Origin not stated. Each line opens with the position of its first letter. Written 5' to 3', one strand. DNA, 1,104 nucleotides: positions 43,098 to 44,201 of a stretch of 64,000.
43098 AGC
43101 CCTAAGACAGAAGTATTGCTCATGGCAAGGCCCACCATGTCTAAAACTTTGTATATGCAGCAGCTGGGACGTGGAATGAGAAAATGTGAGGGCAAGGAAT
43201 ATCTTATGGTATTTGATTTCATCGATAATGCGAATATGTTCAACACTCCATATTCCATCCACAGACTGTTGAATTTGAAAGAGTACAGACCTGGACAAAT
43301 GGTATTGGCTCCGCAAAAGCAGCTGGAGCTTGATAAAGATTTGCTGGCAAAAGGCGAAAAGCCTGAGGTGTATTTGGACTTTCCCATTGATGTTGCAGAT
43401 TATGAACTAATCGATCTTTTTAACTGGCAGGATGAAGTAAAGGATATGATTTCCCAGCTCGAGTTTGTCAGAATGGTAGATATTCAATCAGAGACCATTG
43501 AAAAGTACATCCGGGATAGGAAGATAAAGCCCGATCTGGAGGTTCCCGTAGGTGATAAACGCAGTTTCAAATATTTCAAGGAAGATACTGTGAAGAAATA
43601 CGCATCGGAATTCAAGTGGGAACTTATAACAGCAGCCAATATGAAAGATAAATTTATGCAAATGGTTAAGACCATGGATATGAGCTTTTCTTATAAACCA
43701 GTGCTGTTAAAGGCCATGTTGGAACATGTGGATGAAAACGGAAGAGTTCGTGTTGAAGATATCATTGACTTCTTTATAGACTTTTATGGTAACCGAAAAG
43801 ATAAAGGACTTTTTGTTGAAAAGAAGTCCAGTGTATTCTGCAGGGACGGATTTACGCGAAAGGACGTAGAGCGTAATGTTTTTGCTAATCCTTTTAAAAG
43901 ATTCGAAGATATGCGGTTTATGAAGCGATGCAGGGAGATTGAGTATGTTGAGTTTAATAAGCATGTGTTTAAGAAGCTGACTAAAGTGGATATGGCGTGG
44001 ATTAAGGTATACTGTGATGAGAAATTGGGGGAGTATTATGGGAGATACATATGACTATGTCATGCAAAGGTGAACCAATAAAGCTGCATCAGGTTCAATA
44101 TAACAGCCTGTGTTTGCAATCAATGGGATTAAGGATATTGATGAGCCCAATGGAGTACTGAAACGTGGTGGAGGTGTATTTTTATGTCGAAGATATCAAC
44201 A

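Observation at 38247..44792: DEDDh exonuclease - MazG - Vsr/DUF559-SF2 helicase - YhaM-type HD hydrolase: candidate multi-gene anti-phage system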

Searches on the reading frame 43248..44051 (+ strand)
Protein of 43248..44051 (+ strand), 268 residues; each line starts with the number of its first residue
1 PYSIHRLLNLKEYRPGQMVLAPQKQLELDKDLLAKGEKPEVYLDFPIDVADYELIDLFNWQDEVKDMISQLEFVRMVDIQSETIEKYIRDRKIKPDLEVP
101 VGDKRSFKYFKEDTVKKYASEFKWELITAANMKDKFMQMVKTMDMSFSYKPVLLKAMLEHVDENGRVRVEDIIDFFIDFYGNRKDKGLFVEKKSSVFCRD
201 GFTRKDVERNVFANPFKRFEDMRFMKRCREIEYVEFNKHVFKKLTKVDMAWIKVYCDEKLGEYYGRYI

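Call 16: search_solved_structures(query=window:43248-44051:+, max_evalue=10, show_alignments=3)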
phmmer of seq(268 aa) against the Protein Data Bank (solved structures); distinct sequences matched with E-value up to 10: 0.

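Call 29: search_protein_representatives(protein=window:43290-44051:+)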
Query: 254 residues. Proteins with E-value up to 0.001 (for the whole library): 672; up to 1e-10: 353; up to 1e-30: 82. The best 150 are listed.
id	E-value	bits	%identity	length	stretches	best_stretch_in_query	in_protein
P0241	2.5e-99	348.3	62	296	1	1-250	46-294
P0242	1.3e-98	346.0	60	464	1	3-252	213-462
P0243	1.1e-97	343.0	58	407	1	3-252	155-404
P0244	3.5e-97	341.3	57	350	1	3-252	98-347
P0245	7.0e-94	330.5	58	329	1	15-252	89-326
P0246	1.3e-84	300.1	56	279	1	26-252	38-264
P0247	1.6e-80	286.7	59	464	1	40-249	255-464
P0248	5.5e-76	271.8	56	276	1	50-252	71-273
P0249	4.6e-75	268.8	50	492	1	1-252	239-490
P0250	2.8e-71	256.4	52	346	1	17-231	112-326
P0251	5.3e-68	245.7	50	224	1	34-253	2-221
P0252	2.4e-65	237.0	44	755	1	2-250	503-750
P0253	2.6e-65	236.9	47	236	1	19-251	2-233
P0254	1.7e-52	194.9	53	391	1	34-197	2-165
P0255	1.2e-51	192.1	61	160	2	32-149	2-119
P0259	9.9e-49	182.6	39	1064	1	36-252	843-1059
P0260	1.9e-48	181.6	41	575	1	12-252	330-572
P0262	6.4e-47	176.6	43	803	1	51-253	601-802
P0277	5.4e-38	147.4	38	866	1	47-250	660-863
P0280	2.7e-37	145.1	39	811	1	47-253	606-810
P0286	7.2e-36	140.5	34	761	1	1-253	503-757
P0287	7.6e-36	140.4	37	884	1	52-253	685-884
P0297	2.4e-34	135.5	32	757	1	2-251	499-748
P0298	2.7e-34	135.3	36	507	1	50-253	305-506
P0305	4.7e-33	131.2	34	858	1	49-251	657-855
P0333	4.0e-27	111.8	42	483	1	116-252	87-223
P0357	7.6e-23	97.8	27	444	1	41-251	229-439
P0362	9.4e-22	94.2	28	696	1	41-231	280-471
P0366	1.6e-21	93.4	30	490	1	41-251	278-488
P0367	2.1e-21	93.1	30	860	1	28-252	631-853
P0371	6.4e-21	91.5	36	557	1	116-251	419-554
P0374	1.4e-20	90.3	27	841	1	38-251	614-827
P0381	4.7e-20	88.6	26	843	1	45-251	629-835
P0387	2.2e-19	86.4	27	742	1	33-250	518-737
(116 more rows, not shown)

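Call 30: search_protein_families(library=pfam, proteins=[P0259, P0262, P0277, P0287, P0367, P0362, P0371, P0333, P0366, P0357], max_evalue=0.001)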
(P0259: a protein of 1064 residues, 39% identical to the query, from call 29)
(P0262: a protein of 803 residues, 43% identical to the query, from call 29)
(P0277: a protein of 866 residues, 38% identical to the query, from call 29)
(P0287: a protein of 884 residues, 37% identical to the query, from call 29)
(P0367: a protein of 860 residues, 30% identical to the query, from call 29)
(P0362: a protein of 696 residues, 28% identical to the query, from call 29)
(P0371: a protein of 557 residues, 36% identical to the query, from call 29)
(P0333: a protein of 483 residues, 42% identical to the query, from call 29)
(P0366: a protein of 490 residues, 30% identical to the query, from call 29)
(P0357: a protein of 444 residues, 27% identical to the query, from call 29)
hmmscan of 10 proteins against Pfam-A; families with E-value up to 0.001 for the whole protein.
P0259 (1064 aa): 3 families
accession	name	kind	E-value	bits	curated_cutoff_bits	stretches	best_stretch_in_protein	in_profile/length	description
PF01661.27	Macro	-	9.4e-35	119.6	22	1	692-804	2-118/118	Macro domain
PF03235.19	GmrSD_N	-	3.3e-31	109.4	33.2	1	12-232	6-199/199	GmrSD restriction endonuclease, N-terminal domain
PF07510.16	GmrSD_C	-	6.1e-18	65.5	23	1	461-606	16-134/138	GmrSD restriction endonucleases, C-terminal domain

P0262 (803 aa): 3 families
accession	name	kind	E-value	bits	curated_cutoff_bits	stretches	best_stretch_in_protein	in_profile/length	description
PF04545.22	Sigma70_r4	-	2.3e-14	53.1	24.1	1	360-407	5-48/50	Sigma-70, region 4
PF13411.12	MerR_1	-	0.0004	20.9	21.6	0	607-650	4-43/69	MerR HTH family regulatory protein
PF04542.20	Sigma70_r2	-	0.00067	19.8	24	0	188-224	11-47/71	Sigma-70 region 2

P0277 (866 aa): 2 families
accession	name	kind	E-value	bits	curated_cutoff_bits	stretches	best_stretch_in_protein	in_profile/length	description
PF03235.19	GmrSD_N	-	5.4e-29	102.2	33.2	1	13-228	7-198/199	GmrSD restriction endonuclease, N-terminal domain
PF07510.16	GmrSD_C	-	3.5e-13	50.1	23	1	459-602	20-137/138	GmrSD restriction endonucleases, C-terminal domain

P0287 (884 aa): 2 families
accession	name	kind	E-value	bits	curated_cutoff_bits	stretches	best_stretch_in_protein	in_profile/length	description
PF03235.19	GmrSD_N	-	2.5e-31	109.8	33.2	1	11-232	5-199/199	GmrSD restriction endonuclease, N-terminal domain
PF07510.16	GmrSD_C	-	3.7e-16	59.7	23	1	456-609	7-137/138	GmrSD restriction endonucleases, C-terminal domain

P0367 (860 aa): 2 families
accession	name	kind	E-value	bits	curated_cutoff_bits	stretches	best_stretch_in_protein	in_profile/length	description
PF03235.19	GmrSD_N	-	1.2e-30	107.5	33.2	1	12-222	6-199/199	GmrSD restriction endonuclease, N-terminal domain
PF07510.16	GmrSD_C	-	2.2e-13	50.7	23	1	449-599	17-137/138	GmrSD restriction endonucleases, C-terminal domain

P0362 (696 aa): 3 families
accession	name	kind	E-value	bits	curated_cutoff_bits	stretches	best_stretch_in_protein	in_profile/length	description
PF00717.28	Peptidase_S24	-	4e-08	33.4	23.3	1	544-681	2-116/116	Peptidase S24-like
PF00271.37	Helicase_C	-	2.8e-07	31.2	23.5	1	116-210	14-109/110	Helicase conserved C-terminal domain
PF04851.21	ResIII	-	1.2e-05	25.7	22.5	1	1-33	131-164/164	Type III restriction enzyme, res subunit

P0371 (557 aa): 1 family
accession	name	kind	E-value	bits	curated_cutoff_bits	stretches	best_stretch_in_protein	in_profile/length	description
PF19866.4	DUF6339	-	2.2e-42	145.2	23.2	1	68-235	1-174/175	Family of unknown function (DUF6339)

P0333 (483 aa): 0 families

P0366 (490 aa): 1 family
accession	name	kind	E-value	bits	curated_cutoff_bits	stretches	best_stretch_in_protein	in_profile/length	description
PF00271.37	Helicase_C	-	6.9e-11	42.8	23.5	1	117-211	12-108/110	Helicase conserved C-terminal domain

P0357 (444 aa): 1 family
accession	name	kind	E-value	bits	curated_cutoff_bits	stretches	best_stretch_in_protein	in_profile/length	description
PF12728.13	HTH_17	-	1.3e-05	25.8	27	1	241-294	1-49/51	Helix-turn-helix domain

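Call 38: predict_structure(alignment_id=A2)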
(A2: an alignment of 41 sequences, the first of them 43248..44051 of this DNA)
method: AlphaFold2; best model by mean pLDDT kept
length: 268 residues; sequences in the alignment: 41
mean_pLDDT: 76.8   pTM: 0.64
mean pLDDT of the five models: 76.8, 73.1, 72.5, 69.9, 68.5
residues with pLDDT >= 90: 89; 70-90: 105; 50-70: 32; < 50: 42
segments of 3 or more residues with pLDDT < 50: 1-22, 40-58
pLDDT, mean of each block of 10 residues (from residue 1): 36 41 52 57 39 37 72 77 85 82 70 90 85 89 86 95 93 96 91 87 91 86 79 87 93 95 82
secondary structure, 60 per line:
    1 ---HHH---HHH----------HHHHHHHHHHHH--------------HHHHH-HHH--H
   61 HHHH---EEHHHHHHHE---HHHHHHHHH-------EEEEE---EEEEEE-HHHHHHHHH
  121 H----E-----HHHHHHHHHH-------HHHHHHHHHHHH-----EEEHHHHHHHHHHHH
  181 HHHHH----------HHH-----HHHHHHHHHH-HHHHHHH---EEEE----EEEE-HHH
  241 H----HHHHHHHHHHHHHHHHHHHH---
elements in order: H23-34 H49-53 H60-64 H70-76 H81-89 E97-101 E105-110 H112-121 H132-141 H149-160 E166-168 H169-185 H204-213 H215-221 E225-228 E233-236 H238-241 H246-265

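Call 42: fold_search(model_id=the predicted structure, library=pdb)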
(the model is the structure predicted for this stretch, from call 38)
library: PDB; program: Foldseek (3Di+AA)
matches with E <= 10: 310; with E <= 0.001: 0
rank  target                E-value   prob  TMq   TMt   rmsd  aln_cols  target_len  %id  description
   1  5ocn_E                1.4e-01  0.92  0.21  0.53   5.1       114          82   15  Crystal structure of the forkhead domain of human FOXN1 (released 2017-08-02)
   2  7nyw_F                1.7e-01  0.33  0.23  0.29  13.6       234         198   13  Cryo-EM structure of the MukBEF-MatP-DNA head module (released 2021-07-07)
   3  3rpu_H                1.8e-01  0.35  0.24  0.31  13.5       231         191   13  Crystal structure of the MukE-MukF complex (released 2012-03-14)
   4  5ocn_D                2.4e-01  0.87  0.22  0.54   4.7       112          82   11  Crystal structure of the forkhead domain of human FOXN1 (released 2017-08-02)
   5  5ocn_A                2.4e-01  0.84  0.21  0.50   5.4       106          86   15  Crystal structure of the forkhead domain of human FOXN1 (released 2017-08-02)
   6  5ocn_C                2.6e-01  0.84  0.21  0.52   4.9       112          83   13  Crystal structure of the forkhead domain of human FOXN1 (released 2017-08-02)
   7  5ocn_B                2.7e-01  0.77  0.21  0.48   5.5       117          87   14  Crystal structure of the forkhead domain of human FOXN1 (released 2017-08-02)
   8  8ij1_A                2.7e-01  0.18  0.21  0.08  21.8       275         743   11  Protomer 1 and 2 of the asymmetry trimer of the Cul2-Rbx1-EloBC-FEM1B ubiquitin ligase complex (released 2024-02-28)
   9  5hnh_A                3.0e-01  0.16  0.23  0.23  20.7       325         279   11  Crystal structure of pyrene- and phenanthrene-modified DNA in complex with the BpuJ1 endonuclease binding domain (released 2016-08-17)
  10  5ocn_G                3.2e-01  0.69  0.20  0.49   5.6       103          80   16  Crystal structure of the forkhead domain of human FOXN1 (released 2017-08-02)
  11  3euh_D                3.7e-01  0.23  0.22  0.30  14.2       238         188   10  Crystal Structure of the MukE-MukF Complex (released 2009-01-20)
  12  6aht_B                4.2e-01  0.63  0.25  0.49   6.1       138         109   11  Plasmid partitioning protein TubR from Bacillus cereus (released 2019-06-26)
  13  8as8_C                4.2e-01  0.47  0.30  0.39  15.4       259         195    7  E. coli Wadjet JetABC monomer (released 2022-12-14)
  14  7v8p                  4.4e-01  0.25  0.25  0.31  14.3       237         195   11  Crystal Structure of the MukE dimer (released 2022-01-05)
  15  9qe0_D                4.4e-01  0.14  0.22  0.18  14.8       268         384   12  Neobacillus vireti Wadjet-II JetABC dimer (released 2025-06-25)
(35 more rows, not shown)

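Call 65: search_protein_families(library=pfam, proteins=[P0252, P0280, P0286, P0297, P0305, P0374, P0381, P0387, P0260, P0298], max_evalue=0.001)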
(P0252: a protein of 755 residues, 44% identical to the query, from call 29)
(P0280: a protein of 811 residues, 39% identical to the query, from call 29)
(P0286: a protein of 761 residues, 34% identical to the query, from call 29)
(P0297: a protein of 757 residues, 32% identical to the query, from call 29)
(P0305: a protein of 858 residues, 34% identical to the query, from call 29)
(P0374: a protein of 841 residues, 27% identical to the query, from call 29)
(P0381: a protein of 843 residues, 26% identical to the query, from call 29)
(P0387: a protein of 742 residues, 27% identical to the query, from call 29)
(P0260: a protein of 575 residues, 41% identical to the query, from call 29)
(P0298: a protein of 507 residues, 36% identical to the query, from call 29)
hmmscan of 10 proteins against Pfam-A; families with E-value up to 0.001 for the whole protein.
P0252 (755 aa): 7 families
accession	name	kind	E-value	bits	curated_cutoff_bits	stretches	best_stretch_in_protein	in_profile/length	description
PF04851.21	ResIII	-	6.3e-38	130.7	22.5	1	146-292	2-164/164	Type III restriction enzyme, res subunit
PF00271.37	Helicase_C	-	3.9e-17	62.9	23.5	1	368-465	11-108/110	Helicase conserved C-terminal domain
PF00270.35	DEAD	-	1.9e-13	50.9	26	1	150-292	2-162/167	DEAD/DEAH box helicase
PF18766.7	SWI2_SNF2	-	1.6e-11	44.7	26.7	1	151-325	1-190/221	SWI2/SNF2 ATPase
PF00176.29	SNF2-rel_dom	-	1.7e-05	24.5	24.9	0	151-302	1-175/290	SNF2-related domain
PF18741.7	MTES_1575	-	0.00025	21.5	38.2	1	49-117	27-93/96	REase_MTES_1575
PF13307.12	Helicase_C_2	-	0.00026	21.5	25.3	0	371-441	8-83/170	Helicase C-terminal domain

P0280 (811 aa): 0 families

P0286 (761 aa): 6 families
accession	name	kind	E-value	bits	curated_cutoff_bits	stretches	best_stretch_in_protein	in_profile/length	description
PF04851.21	ResIII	-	1.8e-33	116.2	22.5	1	147-293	2-164/164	Type III restriction enzyme, res subunit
PF00271.37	Helicase_C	-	1.4e-14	54.7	23.5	1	366-466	8-108/110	Helicase conserved C-terminal domain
PF00270.35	DEAD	-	3.1e-10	40.5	26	1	151-294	2-162/167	DEAD/DEAH box helicase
PF18766.7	SWI2_SNF2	-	5.6e-08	33.1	26.7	1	156-336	9-200/221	SWI2/SNF2 ATPase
PF18741.7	MTES_1575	-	0.00011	22.6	38.2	1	51-126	23-96/96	REase_MTES_1575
PF00176.29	SNF2-rel_dom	-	0.00034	20.3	24.9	0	232-303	102-175/290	SNF2-related domain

P0297 (757 aa): 5 families
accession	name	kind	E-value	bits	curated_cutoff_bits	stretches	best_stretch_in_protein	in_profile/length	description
PF04851.21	ResIII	-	1.8e-31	109.7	22.5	1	143-287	2-163/164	Type III restriction enzyme, res subunit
PF00271.37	Helicase_C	-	5.2e-13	49.7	23.5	1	364-461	11-108/110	Helicase conserved C-terminal domain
PF00270.35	DEAD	-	8.4e-10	39.1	26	1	147-287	2-161/167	DEAD/DEAH box helicase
PF18766.7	SWI2_SNF2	-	3.7e-07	30.5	26.7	1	156-333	10-202/221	SWI2/SNF2 ATPase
PF18741.7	MTES_1575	-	9e-07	29.3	38.2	1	47-119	23-93/96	REase_MTES_1575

P0305 (858 aa): 2 families
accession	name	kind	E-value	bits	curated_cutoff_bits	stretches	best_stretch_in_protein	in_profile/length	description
PF03235.19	GmrSD_N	-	6.1e-29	102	33.2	1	17-233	10-199/199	GmrSD restriction endonuclease, N-terminal domain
PF07510.16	GmrSD_C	-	1.2e-16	61.3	23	1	453-607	6-137/138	GmrSD restriction endonucleases, C-terminal domain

P0374 (841 aa): 4 families
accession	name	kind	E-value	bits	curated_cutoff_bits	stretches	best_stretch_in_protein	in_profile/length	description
PF04851.21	ResIII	-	4.7e-20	72.6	22.5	2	242-309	4-75/164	Type III restriction enzyme, res subunit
PF00271.37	Helicase_C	-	7.1e-12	46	23.5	1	459-550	17-108/110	Helicase conserved C-terminal domain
PF00270.35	DEAD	-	5.2e-09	36.5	26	1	245-313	3-71/167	DEAD/DEAH box helicase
PF00176.29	SNF2-rel_dom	-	0.00046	19.8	24.9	0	318-371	107-162/290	SNF2-related domain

P0381 (843 aa): 4 families
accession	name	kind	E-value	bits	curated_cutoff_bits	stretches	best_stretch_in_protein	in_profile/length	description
PF04851.21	ResIII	-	6.8e-18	65.6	22.5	1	238-387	2-164/164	Type III restriction enzyme, res subunit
PF00271.37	Helicase_C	-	1.4e-11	45.1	23.5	1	460-560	5-109/110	Helicase conserved C-terminal domain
PF00270.35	DEAD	-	1.2e-07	32.1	26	1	260-386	13-161/167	DEAD/DEAH box helicase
PF18766.7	SWI2_SNF2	-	7.4e-06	26.2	26.7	1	351-423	120-193/221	SWI2/SNF2 ATPase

P0387 (742 aa): 5 families
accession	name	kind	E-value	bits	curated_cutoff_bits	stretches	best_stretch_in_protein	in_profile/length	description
PF04851.21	ResIII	-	5.9e-31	108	22.5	1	142-287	2-164/164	Type III restriction enzyme, res subunit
PF00271.37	Helicase_C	-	1.4e-10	41.8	23.5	1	362-461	7-109/110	Helicase conserved C-terminal domain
PF00270.35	DEAD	-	1.1e-08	35.4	26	1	147-286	3-161/167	DEAD/DEAH box helicase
PF18766.7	SWI2_SNF2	-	1.1e-07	32.2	26.7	1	158-327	13-197/221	SWI2/SNF2 ATPase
PF18741.7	MTES_1575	-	5.2e-06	26.9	38.2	1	48-118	25-93/96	REase_MTES_1575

P0260 (575 aa): 0 families

P0298 (507 aa): 0 families
